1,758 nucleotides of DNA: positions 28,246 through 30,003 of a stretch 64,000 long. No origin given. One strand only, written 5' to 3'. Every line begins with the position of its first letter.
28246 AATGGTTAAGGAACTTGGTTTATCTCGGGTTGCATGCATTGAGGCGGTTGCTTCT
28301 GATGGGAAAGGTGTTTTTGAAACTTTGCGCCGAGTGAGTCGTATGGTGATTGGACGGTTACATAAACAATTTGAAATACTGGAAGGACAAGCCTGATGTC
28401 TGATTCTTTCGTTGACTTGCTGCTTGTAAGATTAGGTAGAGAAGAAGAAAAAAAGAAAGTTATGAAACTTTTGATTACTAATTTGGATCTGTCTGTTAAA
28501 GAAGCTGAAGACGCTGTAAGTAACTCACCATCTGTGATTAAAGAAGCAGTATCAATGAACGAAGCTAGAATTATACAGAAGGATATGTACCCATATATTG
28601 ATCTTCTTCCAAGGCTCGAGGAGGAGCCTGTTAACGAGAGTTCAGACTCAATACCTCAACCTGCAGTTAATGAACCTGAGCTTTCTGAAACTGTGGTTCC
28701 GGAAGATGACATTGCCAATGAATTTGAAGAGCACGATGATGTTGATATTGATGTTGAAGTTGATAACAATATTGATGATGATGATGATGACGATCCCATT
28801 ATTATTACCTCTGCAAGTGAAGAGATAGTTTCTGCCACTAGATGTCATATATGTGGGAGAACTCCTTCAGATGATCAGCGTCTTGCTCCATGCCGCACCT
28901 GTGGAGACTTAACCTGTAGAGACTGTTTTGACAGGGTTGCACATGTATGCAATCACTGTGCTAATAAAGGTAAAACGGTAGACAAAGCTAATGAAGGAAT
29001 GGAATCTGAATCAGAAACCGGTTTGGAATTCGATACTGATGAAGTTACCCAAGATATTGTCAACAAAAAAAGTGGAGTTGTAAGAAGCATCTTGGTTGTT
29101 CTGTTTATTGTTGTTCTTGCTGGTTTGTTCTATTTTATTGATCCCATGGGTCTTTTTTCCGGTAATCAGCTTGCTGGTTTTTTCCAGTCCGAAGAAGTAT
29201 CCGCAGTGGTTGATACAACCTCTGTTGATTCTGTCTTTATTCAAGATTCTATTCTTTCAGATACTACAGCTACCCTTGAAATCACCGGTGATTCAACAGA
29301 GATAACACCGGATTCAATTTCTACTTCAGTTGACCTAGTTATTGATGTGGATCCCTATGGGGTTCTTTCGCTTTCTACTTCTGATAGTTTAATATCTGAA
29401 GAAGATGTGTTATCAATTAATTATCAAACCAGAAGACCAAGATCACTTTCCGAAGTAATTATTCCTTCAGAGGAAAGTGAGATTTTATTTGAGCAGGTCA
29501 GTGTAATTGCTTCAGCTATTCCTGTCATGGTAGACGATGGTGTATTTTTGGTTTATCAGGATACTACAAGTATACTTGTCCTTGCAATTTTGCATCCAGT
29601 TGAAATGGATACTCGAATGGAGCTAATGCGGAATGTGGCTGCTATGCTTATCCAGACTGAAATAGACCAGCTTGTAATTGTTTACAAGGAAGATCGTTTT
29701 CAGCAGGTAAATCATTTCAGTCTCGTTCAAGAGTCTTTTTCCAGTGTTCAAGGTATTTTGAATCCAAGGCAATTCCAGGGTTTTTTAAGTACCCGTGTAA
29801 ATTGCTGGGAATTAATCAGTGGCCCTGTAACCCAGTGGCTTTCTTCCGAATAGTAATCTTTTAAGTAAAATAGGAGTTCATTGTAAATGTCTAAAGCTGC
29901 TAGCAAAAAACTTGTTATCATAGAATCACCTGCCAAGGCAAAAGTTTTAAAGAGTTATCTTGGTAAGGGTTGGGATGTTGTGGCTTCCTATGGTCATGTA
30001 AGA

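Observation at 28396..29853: Partner protein combines an L7/L12 C-terminal-domain-like module with an 8-cysteine cross-brace-like cluster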

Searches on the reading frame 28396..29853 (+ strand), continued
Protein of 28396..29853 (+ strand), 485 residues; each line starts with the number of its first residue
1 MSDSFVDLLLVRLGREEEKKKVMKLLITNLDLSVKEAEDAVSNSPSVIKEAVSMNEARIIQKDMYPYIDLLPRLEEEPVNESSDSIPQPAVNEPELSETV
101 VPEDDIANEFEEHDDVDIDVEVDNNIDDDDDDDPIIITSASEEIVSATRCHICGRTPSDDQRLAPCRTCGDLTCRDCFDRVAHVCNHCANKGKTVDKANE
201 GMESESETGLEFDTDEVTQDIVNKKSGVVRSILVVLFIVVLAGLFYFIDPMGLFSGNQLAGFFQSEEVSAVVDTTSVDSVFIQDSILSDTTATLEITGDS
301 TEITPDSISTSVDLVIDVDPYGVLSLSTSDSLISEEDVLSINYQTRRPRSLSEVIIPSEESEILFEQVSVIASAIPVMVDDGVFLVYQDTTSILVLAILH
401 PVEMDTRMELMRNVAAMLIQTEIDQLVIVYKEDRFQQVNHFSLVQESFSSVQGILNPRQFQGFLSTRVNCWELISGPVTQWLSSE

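Call 32: search_protein_families(library=pfam, proteins=[P0140, P0142, P0147, P0151, P0153, P0143, P0141], max_evalue=0.01)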
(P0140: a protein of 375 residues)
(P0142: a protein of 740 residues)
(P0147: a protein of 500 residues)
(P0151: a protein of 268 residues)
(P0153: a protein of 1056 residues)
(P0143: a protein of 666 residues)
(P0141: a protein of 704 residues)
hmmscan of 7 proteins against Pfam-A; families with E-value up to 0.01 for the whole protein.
P0140 (375 aa): 6 families
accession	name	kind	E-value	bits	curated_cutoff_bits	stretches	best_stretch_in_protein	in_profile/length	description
PF12773.13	DZR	-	4e-11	43.3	27.3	1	4-49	1-45/45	Double zinc ribbon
PF13240.11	Zn_Ribbon_1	-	1.1e-08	35.1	25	2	3-24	1-22/23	zinc-ribbon domain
PF13248.11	Zn_ribbon_3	-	3.5e-05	23.5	27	1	1-25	2-26/26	zinc-ribbon domain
PF10571.15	UPF0547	-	0.00015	22.2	29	1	29-54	1-26/26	Uncharacterised protein family UPF0547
PF03107.22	C1_2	-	0.0054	17.5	26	1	101-134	13-47/48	C1 domain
PF24460.1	DUF7575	-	0.007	16.1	28.5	1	2-25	4-27/28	Domain of unknown function (DUF7575)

P0142 (740 aa): 12 families
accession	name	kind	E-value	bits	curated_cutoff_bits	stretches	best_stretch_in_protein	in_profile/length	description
PF13229.12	Beta_helix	-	8.1e-26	91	25.9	2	538-674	2-140/158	Right handed beta helix region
PF13240.11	Zn_Ribbon_1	-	6.3e-12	45.3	25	2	2-23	1-22/23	zinc-ribbon domain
PF12773.13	DZR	-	8.9e-12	45.4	27.3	1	3-48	1-45/45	Double zinc ribbon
PF05048.19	NosD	-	1.7e-11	44.4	23.6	1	536-656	60-177/212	Periplasmic copper-binding protein (NosD)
PF13428.12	TPR_14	-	3.7e-06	27.5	23.5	0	273-303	6-36/44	Tetratricopeptide repeat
PF13248.11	Zn_ribbon_3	-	9e-05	22.2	27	2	2-22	4-24/26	zinc-ribbon domain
PF24463.1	DUF7577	-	0.00013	21.9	28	1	2-23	4-25/27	Domain of unknown function (DUF7577)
PF01095.25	Pectinesterase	-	0.00033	20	27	1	393-435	2-48/298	Pectinesterase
PF13432.12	TPR_16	-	0.0005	20.9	32.7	1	274-302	3-31/65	Tetratricopeptide repeat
PF14559.12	TPR_19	-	0.00099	19.8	25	0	268-304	25-61/68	Tetratricopeptide repeat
PF09613.16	HrpB1_HrpK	-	0.0071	16.4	29.3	0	266-311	43-89/126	Bacterial type III secretion protein (HrpB1_HrpK)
PF24460.1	DUF7575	-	0.0074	16.1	28.5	0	2-22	5-25/28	Domain of unknown function (DUF7575)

P0147 (500 aa): 5 families
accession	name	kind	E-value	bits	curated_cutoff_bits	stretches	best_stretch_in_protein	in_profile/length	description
PF12773.13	DZR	-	2.5e-06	28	27.3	1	4-98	1-45/45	Double zinc ribbon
PF13240.11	Zn_Ribbon_1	-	8.3e-05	22.7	25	1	4-23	2-21/23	zinc-ribbon domain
PF13248.11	Zn_ribbon_3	-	0.00011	22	27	1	1-23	2-24/26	zinc-ribbon domain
PF24460.1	DUF7575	-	0.00062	19.5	28.5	1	3-23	5-25/28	Domain of unknown function (DUF7575)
PF24463.1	DUF7577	-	0.0045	17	28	1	3-23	4-24/27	Domain of unknown function (DUF7577)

P0151 (268 aa): 6 families
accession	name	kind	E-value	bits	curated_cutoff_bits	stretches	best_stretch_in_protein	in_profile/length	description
PF00542.24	Ribosomal_L12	-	2.6e-58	194.7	25.9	3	106-171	2-66/67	Ribosomal protein L7/L12 C-terminal domain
PF20923.2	COMMD9_HN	-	0.00016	22.3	27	0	208-246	18-56/75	COMMD9, helical N-terminal domain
PF17727.6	CtsR_C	-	0.00072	20.2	23.8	0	228-257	3-32/72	CtsR C-terminal dimerization domain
PF13737.12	DDE_Tnp_1_5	-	0.00074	20.4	28.1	0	208-240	36-68/112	Transposase DDE domain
PF10025.14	DUF2267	-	0.0078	16.9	29.8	0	213-251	5-44/122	Uncharacterized conserved protein (DUF2267)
PF02206.23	WSN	-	0.0099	16.2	21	0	18-48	22-52/66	Domain of unknown function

P0153 (1056 aa): 2 families
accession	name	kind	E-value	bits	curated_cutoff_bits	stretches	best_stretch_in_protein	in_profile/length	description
PF00542.24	Ribosomal_L12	-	5.8e-123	401.8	25.9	7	991-1055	2-66/67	Ribosomal protein L7/L12 C-terminal domain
PF05209.18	MinC_N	-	0.00029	21.3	27.3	0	647-713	6-68/71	Septum formation inhibitor MinC, N-terminal domain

P0143 (666 aa): 0 families

P0141 (704 aa): 3 families
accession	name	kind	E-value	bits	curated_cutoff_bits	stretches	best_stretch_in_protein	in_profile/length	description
PF09603.15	Fib_succ_major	-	9.6e-08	32.9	33.9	1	601-634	53-90/187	Fibrobacter succinogenes major domain (Fib_succ_major)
PF13240.11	Zn_Ribbon_1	-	1.7e-05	24.9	25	1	3-23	2-22/23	zinc-ribbon domain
PF12773.13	DZR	-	2.3e-05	24.9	27.3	1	3-83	1-45/45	Double zinc ribbon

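Call 40: search_protein_families(library=pfam, alignment_id=A1, max_evalue=0.1)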
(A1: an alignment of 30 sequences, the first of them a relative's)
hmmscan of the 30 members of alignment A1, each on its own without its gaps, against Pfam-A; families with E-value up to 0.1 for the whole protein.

A. member 1, P0001 (485 aa): 1 family
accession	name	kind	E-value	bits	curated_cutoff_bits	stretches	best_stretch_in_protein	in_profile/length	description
PF00542.24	Ribosomal_L12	-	1.5e-05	25.7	25.9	1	16-63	9-56/67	Ribosomal protein L7/L12 C-terminal domain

B. families by the number of members that match (of 30 scanned): 9 families
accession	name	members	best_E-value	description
PF00542.24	Ribosomal_L12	18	1.5e-05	Ribosomal protein L7/L12 C-terminal domain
PF01363.27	FYVE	7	0.023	FYVE zinc finger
PF05290.17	Baculo_IE-1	5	0.051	Baculovirus immediate-early protein (IE-0)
PF22562.2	UBA_7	4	0.0021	UBA-like domain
PF14445.12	Prok-RING_2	2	0.022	Prokaryotic RING finger family 2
PF22586.1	ANCHR-like_BBOX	2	0.034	ANCHR-like B-box zinc-binding domain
PF06958.17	Pyocin_S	1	0.042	S-type Pyocin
PF14569.12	zf-UDP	1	0.046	Zinc-binding RING-finger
PF14221.11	DUF4330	1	0.066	Domain of unknown function (DUF4330)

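Call 42: find_encoding_contigs(protein=P0142, flank=5000, max_places=2)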
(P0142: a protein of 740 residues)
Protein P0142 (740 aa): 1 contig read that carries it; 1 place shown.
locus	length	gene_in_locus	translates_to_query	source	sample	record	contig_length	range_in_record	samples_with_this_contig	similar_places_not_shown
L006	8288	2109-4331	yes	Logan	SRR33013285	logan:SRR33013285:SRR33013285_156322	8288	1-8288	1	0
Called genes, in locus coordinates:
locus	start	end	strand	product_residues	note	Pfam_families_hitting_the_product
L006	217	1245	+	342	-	PF12773:DZR, PF13240:Zn_Ribbon_1, PF13248:Zn_ribbon_3 (weak)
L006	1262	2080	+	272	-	PF13421:Band_7_1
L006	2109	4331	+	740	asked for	PF12773:DZR, PF13240:Zn_Ribbon_1, PF13428:TPR_14 (faint), PF05048:NosD, PF13229:Beta_helix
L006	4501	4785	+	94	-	-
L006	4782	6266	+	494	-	PF13240:Zn_Ribbon_1 (weak), PF01364:Peptidase_C25 (weak)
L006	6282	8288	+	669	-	?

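Call 44: find_related_loci(query=A1, collection=genome_contigs, flank=6000)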
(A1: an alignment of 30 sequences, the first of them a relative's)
Query A1 (485 aa) in genome_contigs; peptide patterns used: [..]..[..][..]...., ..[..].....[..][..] (x = any residue, [..] = any of these).
141 stretches matched a pattern; 63 encode a relative of the query (tblastn E <= 1e-3); 61 distinct loci.
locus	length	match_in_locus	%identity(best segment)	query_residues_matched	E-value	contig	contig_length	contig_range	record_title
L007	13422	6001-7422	58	1-484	5e-170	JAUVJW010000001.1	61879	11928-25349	MAG: Candidatus Fermentibacteraceae bacterium isolate CSMAG_464 CSMAG_464_k127_2554708_length_61879_cov_23.0441, whole g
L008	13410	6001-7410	53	1-484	2e-160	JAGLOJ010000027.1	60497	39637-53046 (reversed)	MAG: Candidatus Sabulitectum sp. isolate RS_7_28 ROV157_7.bin.28.fa_27, whole genome shotgun sequence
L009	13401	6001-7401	51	1-483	3e-156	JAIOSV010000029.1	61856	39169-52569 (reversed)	MAG: Candidatus Sabulitectum sp. isolate SMBSF53 bin_42_k127_869600, whole genome shotgun sequence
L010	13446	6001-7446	51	1-483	9e-153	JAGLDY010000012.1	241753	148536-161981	MAG: Candidatus Sabulitectum sp. isolate SW_4_48 ROV167.bin.48.fa_12, whole genome shotgun sequence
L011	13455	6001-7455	51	1-484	1e-150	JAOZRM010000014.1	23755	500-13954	MAG: Candidatus Sabulitectum sp. isolate GMC6.concoct.312_sub GMC6_1430_length_23755_cov_6.513460, whole genome shotgun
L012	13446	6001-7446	51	1-484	2e-145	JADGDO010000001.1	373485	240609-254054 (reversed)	MAG: Candidatus Fermentibacteraceae bacterium isolate BB12 NODE_1_length_373485_cov_10.029496, whole genome shotgun sequ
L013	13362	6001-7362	48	1-483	2e-133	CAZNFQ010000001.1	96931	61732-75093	MAG TPA_asm: uncultured bacterium isolate binchicken_co42_201 genome assembly, contig: NODE_89_length_96931_cov_8.541331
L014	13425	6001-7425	48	1-483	2e-126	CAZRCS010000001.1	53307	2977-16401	MAG TPA_asm: uncultured bacterium isolate binchicken_co42_297 genome assembly, contig: NODE_447_length_53307_cov_12.8517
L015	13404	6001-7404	47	1-483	2e-125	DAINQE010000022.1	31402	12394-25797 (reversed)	MAG TPA_asm: Candidatus Sabulitectum sp. isolate CTOTU18748 NODE_1125_length_31402_cov_33.418477, whole genome shotgun s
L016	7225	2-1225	49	63-484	5e-112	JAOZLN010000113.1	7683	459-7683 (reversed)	MAG: Candidatus Sabulitectum sp. isolate GMC10.metabat2.20 NODE_10601_length_7683_cov_5.603304, whole genome shotgun seq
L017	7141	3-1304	45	60-484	2e-111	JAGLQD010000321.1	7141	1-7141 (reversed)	MAG: Candidatus Sabulitectum sp. isolate RS_8_35 ROV157_8.bin.35.fa_321, whole genome shotgun sequence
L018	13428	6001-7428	51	1-484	1e-153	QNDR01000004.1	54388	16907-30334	MAG: Candidatus Fermentibacteria bacterium isolate B71_G9 B71_Guay9_scaffold_00065, whole genome shotgun sequence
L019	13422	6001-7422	52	1-484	3e-158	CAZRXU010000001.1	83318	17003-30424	MAG TPA_asm: uncultured bacterium isolate binchicken_co67_272 genome assembly, contig: NODE_174_length_83318_cov_8.90615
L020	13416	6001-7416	39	1-482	2e-98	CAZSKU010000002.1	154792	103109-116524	MAG TPA_asm: uncultured bacterium isolate binchicken_co7_179 genome assembly, contig: NODE_140_length_154792_cov_43.2553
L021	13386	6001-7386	46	1-483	1e-127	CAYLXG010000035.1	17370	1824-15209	MAG TPA_asm: uncultured bacterium isolate binchicken_co42_254 genome assembly, contig: NODE_4452_length_17370_cov_4.2000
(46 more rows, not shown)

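Call 67: find_encoding_contigs(protein=P0151, flank=5000, max_places=2)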
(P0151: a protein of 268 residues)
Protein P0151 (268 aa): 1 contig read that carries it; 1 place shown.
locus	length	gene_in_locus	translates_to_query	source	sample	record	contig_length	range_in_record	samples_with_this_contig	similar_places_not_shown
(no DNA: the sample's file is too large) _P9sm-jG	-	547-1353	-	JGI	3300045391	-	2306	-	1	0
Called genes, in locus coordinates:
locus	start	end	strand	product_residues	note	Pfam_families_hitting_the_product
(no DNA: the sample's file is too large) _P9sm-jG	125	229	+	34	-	-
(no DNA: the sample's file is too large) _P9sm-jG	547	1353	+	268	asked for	PF00542:Ribosomal_L12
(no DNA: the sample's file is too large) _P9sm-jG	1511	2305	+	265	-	?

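Call 68: find_encoding_contigs(protein=P0153, flank=5000, max_places=2)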
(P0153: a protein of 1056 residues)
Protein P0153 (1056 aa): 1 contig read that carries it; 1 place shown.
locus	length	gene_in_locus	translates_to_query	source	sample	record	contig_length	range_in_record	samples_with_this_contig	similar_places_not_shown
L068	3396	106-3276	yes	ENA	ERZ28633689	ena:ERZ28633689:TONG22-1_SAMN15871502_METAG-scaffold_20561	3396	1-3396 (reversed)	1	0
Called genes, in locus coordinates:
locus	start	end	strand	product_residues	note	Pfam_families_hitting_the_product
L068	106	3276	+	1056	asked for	PF00542:Ribosomal_L12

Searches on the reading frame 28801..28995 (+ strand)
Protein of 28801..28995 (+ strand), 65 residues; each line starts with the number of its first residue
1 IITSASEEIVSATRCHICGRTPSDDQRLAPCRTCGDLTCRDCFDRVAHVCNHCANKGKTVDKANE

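Call 63: search_solved_structures(query=A4, max_evalue=10, show_alignments=2)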
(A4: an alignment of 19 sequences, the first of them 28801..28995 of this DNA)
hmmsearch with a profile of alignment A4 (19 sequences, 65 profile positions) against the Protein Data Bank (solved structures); distinct sequences matched with E-value up to 10: 43.
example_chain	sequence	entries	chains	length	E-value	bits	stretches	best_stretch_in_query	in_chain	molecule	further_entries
8alz_A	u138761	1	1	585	0.007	19.5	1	9-40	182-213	Activating signal cointegrator 1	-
8zgb_A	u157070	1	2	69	0.012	18.8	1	15-49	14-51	W-degron,E3 ubiquitin-protein ligase PRT1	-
8zg8_A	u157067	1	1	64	0.012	18.8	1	15-49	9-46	E3 ubiquitin-protein ligase PRT1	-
8zga_A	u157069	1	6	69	0.014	18.6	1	15-49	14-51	F-degron,E3 ubiquitin-protein ligase PRT1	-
8zg9_A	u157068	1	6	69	0.014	18.6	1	15-49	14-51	Y-degron,E3 ubiquitin-protein ligase PRT1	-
1weo_A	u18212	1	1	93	0.039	17.1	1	14-58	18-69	cellulose synthase, catalytic subunit (IRX3)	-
1hyi_A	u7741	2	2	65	0.04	17.1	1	8-47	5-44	ENDOSOME-ASSOCIATED PROTEIN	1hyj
2yvr_A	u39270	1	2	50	0.058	16.5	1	30-43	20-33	Transcription intermediary factor 1-beta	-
2jz6_A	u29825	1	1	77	0.087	16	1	9-26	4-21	50S ribosomal protein L28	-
1joc_A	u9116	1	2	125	0.18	15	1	8-47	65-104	Early Endosomal Autoantigen 1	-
6wlb_A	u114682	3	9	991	0.19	14.9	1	15-54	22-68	Cellulose synthase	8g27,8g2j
4bts_AN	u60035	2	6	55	0.23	14.6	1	10-46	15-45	40S RIBOSOMAL PROTEIN RPS29E | RPS29E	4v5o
4v4n_Ai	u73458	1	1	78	0.24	14.6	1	5-36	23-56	50S ribosomal protein L37AE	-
4v6u_Bi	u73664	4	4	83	0.28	14.4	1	5-36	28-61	50S ribosomal protein L37Ae | Large ribosomal subunit protein eL43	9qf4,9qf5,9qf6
1vfy_A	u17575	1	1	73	0.28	14.3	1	12-41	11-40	PHOSPHATIDYLINOSITOL-3-PHOSPHATE BINDING FYVE DOMAIN OF PROTEIN VPS27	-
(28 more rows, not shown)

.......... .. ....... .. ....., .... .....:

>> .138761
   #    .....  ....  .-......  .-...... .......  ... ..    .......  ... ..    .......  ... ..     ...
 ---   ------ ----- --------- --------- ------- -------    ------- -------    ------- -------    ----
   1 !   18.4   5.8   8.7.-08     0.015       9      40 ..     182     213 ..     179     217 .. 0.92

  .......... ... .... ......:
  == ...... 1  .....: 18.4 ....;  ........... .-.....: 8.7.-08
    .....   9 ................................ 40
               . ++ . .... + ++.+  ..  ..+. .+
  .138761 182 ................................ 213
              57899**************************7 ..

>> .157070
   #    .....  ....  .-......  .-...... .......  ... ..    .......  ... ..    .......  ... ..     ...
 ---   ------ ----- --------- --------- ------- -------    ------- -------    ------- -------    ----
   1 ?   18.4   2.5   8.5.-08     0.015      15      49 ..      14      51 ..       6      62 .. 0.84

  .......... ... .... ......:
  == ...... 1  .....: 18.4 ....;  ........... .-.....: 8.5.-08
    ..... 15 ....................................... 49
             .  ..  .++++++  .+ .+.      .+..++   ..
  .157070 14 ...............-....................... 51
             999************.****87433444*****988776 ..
